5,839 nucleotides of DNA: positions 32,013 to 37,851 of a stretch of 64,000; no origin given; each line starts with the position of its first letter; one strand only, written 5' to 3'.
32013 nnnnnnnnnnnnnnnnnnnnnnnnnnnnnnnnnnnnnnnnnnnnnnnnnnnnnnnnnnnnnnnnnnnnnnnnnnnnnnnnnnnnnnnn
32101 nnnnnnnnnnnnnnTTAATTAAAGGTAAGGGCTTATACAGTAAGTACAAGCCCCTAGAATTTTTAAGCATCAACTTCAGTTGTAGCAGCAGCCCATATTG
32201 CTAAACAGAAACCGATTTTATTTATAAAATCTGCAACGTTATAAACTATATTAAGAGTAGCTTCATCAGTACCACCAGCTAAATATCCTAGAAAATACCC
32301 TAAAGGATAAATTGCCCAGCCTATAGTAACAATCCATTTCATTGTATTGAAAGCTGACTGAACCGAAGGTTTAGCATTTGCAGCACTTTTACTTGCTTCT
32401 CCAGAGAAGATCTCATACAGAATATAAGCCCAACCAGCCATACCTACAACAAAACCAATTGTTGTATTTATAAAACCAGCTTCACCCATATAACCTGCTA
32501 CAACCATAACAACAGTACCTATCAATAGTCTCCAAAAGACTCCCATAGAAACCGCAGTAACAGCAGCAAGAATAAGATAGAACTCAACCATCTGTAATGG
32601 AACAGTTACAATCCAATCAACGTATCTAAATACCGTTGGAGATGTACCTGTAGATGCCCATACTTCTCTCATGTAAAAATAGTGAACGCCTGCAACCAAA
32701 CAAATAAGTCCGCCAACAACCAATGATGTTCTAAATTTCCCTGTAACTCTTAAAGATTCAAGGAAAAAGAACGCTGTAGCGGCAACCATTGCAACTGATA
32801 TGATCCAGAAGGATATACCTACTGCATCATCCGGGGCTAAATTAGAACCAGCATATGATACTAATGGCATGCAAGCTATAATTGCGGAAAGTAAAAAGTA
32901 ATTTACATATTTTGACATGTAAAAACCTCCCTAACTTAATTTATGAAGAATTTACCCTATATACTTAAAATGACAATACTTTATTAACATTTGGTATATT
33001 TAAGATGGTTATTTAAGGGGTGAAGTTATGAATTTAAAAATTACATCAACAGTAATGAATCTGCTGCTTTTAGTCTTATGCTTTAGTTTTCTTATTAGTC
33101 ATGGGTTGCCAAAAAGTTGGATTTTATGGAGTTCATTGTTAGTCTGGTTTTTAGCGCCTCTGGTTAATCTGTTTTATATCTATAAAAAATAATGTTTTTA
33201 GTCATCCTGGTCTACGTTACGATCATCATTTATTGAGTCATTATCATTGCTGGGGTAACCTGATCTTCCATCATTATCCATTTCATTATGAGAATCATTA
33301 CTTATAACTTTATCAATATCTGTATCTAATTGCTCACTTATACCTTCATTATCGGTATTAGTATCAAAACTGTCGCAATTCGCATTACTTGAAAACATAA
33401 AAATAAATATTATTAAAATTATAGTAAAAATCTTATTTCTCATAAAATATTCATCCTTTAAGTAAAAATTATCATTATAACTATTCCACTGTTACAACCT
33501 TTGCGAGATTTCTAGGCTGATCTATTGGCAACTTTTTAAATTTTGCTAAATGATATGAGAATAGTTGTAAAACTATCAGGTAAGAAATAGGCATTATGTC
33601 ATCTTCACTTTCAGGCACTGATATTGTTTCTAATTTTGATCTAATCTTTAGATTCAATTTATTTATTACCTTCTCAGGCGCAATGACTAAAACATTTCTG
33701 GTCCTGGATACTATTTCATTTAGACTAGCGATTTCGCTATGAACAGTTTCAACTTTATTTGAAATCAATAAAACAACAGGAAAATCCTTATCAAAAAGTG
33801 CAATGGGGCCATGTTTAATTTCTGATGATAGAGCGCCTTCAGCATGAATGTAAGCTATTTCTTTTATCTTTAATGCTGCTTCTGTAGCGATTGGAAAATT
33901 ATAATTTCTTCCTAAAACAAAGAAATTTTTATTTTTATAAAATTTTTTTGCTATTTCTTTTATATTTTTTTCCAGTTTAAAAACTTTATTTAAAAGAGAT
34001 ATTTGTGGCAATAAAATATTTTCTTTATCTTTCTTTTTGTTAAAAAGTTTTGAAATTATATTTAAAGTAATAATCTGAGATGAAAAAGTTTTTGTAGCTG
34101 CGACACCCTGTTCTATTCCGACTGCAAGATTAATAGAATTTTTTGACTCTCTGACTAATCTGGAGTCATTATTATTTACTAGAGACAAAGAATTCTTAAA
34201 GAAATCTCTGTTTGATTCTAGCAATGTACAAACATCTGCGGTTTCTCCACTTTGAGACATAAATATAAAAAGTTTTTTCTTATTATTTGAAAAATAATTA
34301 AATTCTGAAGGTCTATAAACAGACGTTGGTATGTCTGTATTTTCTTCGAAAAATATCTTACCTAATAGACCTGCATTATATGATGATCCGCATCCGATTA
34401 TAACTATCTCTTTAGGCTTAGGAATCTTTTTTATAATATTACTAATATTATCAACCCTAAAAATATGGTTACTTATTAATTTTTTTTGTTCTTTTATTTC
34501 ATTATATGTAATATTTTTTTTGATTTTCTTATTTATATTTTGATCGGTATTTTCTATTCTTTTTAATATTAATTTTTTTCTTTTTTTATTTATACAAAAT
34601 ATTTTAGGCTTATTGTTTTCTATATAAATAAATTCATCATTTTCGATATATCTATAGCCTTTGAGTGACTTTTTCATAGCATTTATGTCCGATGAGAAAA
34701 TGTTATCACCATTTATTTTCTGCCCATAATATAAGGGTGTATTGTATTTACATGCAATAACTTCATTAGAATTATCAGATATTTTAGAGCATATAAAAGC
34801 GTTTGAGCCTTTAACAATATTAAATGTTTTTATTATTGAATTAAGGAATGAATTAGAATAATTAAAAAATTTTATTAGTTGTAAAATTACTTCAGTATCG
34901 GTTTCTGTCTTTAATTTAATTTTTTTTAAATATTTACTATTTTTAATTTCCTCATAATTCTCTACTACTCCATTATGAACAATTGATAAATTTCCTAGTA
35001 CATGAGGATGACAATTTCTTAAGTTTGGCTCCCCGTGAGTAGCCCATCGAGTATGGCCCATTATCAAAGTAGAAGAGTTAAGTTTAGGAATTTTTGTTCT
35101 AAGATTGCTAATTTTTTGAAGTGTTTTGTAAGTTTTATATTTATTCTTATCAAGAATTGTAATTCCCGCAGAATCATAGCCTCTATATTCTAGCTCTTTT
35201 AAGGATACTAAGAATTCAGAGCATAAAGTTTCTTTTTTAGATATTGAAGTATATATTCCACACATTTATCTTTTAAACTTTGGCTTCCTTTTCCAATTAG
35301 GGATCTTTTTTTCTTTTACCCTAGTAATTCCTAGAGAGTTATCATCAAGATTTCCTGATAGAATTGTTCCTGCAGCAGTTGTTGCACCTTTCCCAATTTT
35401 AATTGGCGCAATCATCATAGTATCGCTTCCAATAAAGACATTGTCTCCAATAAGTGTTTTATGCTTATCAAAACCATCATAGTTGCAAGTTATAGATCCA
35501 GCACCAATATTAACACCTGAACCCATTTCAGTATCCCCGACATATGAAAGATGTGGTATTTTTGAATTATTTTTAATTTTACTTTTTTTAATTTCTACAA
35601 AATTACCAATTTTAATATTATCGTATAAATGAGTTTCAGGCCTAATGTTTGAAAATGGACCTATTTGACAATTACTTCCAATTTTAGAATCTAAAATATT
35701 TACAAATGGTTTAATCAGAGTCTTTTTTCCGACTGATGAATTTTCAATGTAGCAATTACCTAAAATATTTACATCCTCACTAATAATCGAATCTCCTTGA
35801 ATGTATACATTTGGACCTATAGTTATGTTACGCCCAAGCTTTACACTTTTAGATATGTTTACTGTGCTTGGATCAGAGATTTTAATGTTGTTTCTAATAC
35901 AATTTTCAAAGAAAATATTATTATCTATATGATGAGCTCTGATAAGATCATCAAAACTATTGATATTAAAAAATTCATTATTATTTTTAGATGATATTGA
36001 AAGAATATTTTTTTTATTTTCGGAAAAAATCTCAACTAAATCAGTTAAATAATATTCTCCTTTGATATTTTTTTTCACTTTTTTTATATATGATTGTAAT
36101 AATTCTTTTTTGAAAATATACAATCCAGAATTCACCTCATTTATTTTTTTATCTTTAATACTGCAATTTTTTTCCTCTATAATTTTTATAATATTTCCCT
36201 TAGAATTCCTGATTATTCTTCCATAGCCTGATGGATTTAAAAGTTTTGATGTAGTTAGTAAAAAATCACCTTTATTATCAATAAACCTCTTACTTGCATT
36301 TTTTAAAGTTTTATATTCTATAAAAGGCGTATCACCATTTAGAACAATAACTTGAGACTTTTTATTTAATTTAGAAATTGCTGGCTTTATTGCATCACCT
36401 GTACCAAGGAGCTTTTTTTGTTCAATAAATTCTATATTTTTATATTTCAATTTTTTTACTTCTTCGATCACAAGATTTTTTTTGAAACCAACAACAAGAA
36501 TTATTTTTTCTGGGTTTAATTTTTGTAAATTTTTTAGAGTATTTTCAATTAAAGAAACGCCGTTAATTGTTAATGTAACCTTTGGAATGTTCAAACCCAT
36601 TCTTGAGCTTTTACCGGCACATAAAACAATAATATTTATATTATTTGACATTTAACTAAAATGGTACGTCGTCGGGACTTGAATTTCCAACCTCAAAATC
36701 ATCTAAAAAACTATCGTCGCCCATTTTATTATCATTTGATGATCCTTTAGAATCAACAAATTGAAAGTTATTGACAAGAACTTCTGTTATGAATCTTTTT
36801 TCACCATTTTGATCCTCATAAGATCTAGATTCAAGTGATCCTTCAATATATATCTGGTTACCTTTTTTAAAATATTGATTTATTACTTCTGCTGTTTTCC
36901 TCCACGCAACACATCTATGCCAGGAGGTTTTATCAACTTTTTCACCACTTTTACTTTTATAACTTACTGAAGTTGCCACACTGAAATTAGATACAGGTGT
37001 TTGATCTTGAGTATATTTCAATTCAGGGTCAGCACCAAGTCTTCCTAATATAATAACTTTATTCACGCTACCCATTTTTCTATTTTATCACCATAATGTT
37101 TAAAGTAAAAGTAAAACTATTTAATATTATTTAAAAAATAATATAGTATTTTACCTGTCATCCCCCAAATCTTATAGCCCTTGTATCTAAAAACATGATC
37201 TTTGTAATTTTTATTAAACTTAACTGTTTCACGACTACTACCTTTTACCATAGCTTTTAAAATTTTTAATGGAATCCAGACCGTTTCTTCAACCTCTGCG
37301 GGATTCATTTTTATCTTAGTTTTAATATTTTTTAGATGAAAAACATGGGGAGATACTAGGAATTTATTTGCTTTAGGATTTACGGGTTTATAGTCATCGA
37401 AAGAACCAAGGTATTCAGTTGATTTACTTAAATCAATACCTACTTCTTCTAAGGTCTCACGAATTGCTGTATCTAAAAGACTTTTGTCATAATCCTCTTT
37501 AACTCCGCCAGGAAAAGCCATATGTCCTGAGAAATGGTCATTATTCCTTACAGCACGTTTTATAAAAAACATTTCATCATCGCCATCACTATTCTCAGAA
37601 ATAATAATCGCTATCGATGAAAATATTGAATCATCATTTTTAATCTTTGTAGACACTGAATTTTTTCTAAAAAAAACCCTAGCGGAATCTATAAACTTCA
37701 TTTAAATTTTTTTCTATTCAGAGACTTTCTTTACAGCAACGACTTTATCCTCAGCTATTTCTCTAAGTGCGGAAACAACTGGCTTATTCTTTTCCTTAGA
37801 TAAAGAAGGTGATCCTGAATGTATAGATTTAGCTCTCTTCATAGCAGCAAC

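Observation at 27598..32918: Complete retinal photosystem (PR + crtI-crtB-crtY-blh) as one minus-strand block between purD/rpsL and glmS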

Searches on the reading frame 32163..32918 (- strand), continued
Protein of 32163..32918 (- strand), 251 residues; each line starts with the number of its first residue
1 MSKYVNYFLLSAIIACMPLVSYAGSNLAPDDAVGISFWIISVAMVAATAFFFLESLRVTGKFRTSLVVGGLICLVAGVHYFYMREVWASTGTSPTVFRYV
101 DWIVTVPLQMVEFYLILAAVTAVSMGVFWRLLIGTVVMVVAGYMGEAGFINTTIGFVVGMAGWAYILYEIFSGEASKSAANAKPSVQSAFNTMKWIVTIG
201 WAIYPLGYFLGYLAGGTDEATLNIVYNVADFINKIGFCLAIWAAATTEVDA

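Call 20: search_solved_structures(query=window:32163-32918:-, show_alignments=2, max_evalue=1e-20)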
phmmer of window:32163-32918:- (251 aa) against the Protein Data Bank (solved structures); distinct sequences matched with E-value up to 1e-20: 18.
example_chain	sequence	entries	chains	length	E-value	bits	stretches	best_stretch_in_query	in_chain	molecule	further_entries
4jq6_A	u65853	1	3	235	4.1e-79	268.6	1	24-247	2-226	Proteorhodopsin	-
9r22_A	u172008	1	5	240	1.8e-76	260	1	29-248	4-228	microbial rhodopsin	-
8cqc_A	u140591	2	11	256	1.3e-75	257.2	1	9-248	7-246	Green-light absorbing proteorhodopsin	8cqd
4kly_A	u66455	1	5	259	2.9e-75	256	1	10-248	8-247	Blue-light absorbing proteorhodopsin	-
7b03_A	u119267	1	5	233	1.4e-74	253.8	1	24-248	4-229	Proteorhodopsin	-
8cnk_A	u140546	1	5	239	1.6e-74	253.7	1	24-248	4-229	Green-light absorbing proteorhodopsin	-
2l6x_A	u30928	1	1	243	1.7e-74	253.5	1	24-248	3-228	Green-light absorbing proteorhodopsin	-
4knf_A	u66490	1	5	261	4.2e-74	252.3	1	10-248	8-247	Blue-light absorbing proteorhodopsin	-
9r23_A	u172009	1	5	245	9.4e-71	241.3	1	25-249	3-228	flotillin-associated rhodopsin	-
9r21_A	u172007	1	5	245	4.6e-69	235.8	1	25-249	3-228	flotillin-associated rhodopsin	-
9jov_A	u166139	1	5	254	1.5e-50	175.1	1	26-246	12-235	Proteorhodopsin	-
9jou_A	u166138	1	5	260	1.6e-50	175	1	26-246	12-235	Proteorhodopsin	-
4hyj_A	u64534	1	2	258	6.6e-36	127.2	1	35-246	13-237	Rhodopsin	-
5jsi_A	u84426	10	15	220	3.7e-26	95.2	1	37-242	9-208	Bacteriorhodopsin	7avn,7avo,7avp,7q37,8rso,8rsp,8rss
8rsq_A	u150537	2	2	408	1.9e-25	92.9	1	37-242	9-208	Bacteriorhodopsin,ADP-ribosylation factor 1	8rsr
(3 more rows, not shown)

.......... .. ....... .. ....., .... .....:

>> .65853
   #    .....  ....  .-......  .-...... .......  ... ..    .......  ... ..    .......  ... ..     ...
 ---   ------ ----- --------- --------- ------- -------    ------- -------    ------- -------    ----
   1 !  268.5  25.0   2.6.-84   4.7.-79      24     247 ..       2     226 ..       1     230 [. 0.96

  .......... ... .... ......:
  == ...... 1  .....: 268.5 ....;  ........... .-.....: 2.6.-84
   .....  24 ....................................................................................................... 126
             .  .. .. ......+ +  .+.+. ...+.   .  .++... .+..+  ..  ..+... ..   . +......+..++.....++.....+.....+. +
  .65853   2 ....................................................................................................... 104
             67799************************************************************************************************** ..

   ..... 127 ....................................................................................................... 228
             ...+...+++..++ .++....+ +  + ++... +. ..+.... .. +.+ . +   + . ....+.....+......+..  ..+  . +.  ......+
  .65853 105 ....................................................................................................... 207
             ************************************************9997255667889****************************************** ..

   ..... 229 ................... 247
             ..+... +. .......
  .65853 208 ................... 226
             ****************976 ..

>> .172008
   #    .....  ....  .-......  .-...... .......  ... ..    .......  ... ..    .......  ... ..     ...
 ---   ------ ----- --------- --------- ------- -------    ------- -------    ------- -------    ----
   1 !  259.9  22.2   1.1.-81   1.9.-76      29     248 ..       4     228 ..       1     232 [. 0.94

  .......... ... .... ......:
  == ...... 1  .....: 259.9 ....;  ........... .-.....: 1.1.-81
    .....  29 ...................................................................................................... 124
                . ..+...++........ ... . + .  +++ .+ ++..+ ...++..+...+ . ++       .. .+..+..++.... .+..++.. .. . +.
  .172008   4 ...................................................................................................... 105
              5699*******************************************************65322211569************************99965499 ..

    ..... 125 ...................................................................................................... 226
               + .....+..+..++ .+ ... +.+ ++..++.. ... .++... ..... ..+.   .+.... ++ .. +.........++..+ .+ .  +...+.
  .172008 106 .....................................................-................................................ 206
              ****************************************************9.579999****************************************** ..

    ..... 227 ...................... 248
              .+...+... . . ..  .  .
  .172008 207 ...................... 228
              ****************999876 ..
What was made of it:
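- On Proteorhodopsin (H+-pumping microbial rhodopsin): Aligns over its full length to PR structures at E 4e-79 (call 20).
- Closest known: Blue-absorbing proteorhodopsin Med12. Same: They share Gln at position 105 and all pump residues (call 20).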

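Call 23: search_protein_families(library=pfam, proteins=[L074:6896-7669:+], max_evalue=0.05)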
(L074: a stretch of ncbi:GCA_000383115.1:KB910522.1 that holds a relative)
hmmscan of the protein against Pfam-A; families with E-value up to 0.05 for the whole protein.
L074:6896-7669:+ (257 aa): 1 family
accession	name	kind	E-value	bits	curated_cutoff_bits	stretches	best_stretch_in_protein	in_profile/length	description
PF01624.25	MutS_I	-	0.012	16.3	20.6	1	202-255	57-109/113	MutS domain I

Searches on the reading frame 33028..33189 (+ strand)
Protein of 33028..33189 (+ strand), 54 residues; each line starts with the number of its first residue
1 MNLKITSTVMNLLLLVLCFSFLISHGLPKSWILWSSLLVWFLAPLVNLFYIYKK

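Call 23: search_protein_families(library=pfam, proteins=[window:33028-33189:+], max_evalue=0.05)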
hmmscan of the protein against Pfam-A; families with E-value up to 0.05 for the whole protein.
seq(54 aa): 0 families
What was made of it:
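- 33028..33192 (+): orf54, a small hydrophobic ORF divergent from PR, in the glmS-PR spacer. It is hypervariable between strains. It has no Pfam hit (call 23).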

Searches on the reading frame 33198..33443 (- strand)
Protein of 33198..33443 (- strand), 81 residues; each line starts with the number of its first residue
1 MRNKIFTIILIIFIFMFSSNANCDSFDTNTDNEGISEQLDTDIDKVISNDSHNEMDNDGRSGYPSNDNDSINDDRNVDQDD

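Call 3: search_protein_families(library=pfam, proteins=[window:33198-33443:-], max_evalue=0.01)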
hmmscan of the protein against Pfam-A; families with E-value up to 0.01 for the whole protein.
window:33198-33443:- (81 aa): 0 families

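Call 4: search_protein_families(library=ncbifam, proteins=[window:33198-33443:-], max_evalue=0.01)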
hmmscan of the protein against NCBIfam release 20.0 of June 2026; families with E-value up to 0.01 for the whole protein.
window:33198-33443:- (81 aa): 0 families
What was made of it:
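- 33198..33443 (-): orf81, a strain-specific ORF with a signal peptide and an acidic, low-complexity tail. It accounts for the extra ~200 nt in this window's glmS-PR spacer. It has no family hit (calls 3, 4).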

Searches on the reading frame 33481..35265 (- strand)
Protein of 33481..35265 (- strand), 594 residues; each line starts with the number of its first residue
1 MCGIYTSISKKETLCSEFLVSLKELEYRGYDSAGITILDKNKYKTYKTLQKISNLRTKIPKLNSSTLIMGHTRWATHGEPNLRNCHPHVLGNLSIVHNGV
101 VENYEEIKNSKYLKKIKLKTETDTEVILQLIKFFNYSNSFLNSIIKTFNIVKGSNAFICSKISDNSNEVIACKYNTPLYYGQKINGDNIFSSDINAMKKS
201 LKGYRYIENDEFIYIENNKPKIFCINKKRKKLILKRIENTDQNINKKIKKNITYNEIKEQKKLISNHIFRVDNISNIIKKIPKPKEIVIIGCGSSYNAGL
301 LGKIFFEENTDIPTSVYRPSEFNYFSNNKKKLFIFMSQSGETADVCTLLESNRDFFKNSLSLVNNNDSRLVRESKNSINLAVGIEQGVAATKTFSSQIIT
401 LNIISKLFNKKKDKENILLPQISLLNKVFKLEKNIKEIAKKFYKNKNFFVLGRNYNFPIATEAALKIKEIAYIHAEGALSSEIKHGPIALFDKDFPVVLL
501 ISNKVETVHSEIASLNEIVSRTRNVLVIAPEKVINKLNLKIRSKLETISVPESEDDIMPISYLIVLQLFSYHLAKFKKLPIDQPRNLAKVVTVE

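Call 3: search_protein_families(library=pfam, proteins=[window:33481-35265:-], max_evalue=0.01)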
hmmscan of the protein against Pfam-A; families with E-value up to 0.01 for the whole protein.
window:33481-35265:- (594 aa): 4 families
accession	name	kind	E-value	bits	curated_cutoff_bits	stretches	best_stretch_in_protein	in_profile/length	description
PF01380.27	SIS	-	9.9e-32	109.9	25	2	283-402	4-126/131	SIS domain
PF13522.11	GATase_6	-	1.3e-13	51.5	27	1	64-192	9-129/130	Glutamine amidotransferase domain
PF13537.11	GATase_7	-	2.5e-09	37.7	25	1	91-198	22-122/123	Glutamine amidotransferase domain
PF13230.11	GATase_4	-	0.0057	16.1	23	0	60-128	68-134/272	Glutamine amidotransferases class-II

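Call 4: search_protein_families(library=ncbifam, proteins=[window:33481-35265:-], max_evalue=0.01)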
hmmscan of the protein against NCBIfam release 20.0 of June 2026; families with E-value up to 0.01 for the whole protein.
window:33481-35265:- (594 aa): 15 families
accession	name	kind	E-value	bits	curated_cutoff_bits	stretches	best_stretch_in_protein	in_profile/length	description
NF001484.0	PRK00331.1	subfamily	2.3e-152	508.5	381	1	1-594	1-601/601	isomerizing glutamine--fructose-6-phosphate transaminase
TIGR01135.1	glmS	equivalog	2.7e-147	491.8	418.05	1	2-594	1-607/607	glutamine--fructose-6-phosphate transaminase (isomerizing)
NF046059.1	NagB_SO3506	equivalog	4.9e-36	124.7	430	1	263-531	19-285/330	glucosamine-6-phosphate deaminase NagB-II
NF041128.1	glucosaP_deam_GlmD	equivalog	9.4e-31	107.2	580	1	256-591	6-321/323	glucosamine-6-phosphate deaminase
TIGR01134.1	purF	equivalog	4e-20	72.6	350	1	2-228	1-230/432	amidophosphoribosyltransferase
TIGR02815.1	agaS_fam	subfamily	7.1e-10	38.4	529.2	1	285-585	43-355/372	putative sugar isomerase, AgaS family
NF006949.0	PRK09431.1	equivalog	1.4e-09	37.1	499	1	65-252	42-220/554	asparagine synthase B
NF008481.0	PRK11382.1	equivalog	2.2e-08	33.7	430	1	251-533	12-296/340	fructoselysine 6-phosphate deglycase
TIGR01536.1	asn_synth_AEB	equivalog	3.7e-08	32.8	267.1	1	26-261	28-225/517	asparagine synthase (glutamine-hydrolyzing)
TIGR03442.1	TIGR03442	equivalog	2.1e-06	27.2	218.65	1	43-192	61-222/251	ergothioneine biosynthesis protein EgtC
TIGR00393.1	kpsF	subfamily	0.002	17.7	203.7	1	329-403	47-121/268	KpsF/GutQ family sugar-phosphate isomerase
NF003915.0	PRK05441.1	subfamily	0.0028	16.7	168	0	328-406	130-210/300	N-acetylmuramic acid 6-phosphate etherase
NF041755.1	RuMP_HxlAB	equivalog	0.0029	16.6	500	1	243-380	201-339/391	bifunctional 3-hexulose-6-phosphate synthase/6-phospho-3-hexuloisomerase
TIGR03127.2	RuMP_HxlB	equivalog_domain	0.0044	16.9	160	1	266-382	13-125/178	6-phospho-3-hexuloisomerase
TIGR03104.1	trio_amidotrans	equivalog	0.0082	14.4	570.1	0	92-146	69-121/589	N-acetylglutaminylglutamine amidotransferase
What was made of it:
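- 33481..35265 (-): glmS, the upstream flank. TIGR01135, 491.8 bits (call 4).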

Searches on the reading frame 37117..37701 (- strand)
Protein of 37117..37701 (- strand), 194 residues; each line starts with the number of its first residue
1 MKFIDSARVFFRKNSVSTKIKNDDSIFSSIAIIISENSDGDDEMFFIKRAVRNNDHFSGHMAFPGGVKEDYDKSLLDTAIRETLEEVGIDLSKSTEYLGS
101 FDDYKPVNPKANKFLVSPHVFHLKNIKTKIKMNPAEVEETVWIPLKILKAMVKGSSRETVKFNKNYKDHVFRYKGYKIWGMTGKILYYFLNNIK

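Call 37: search_protein_families(library=ncbifam, proteins=[window:37117-37701:-], max_evalue=0.0001)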
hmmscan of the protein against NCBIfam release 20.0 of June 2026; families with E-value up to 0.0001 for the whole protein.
window:37117-37701:- (194 aa): 1 family
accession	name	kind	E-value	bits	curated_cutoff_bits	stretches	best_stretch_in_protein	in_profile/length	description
NF007980.0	PRK10707.1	equivalog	4.6e-16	59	134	1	41-188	43-183/192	CoA pyrophosphatase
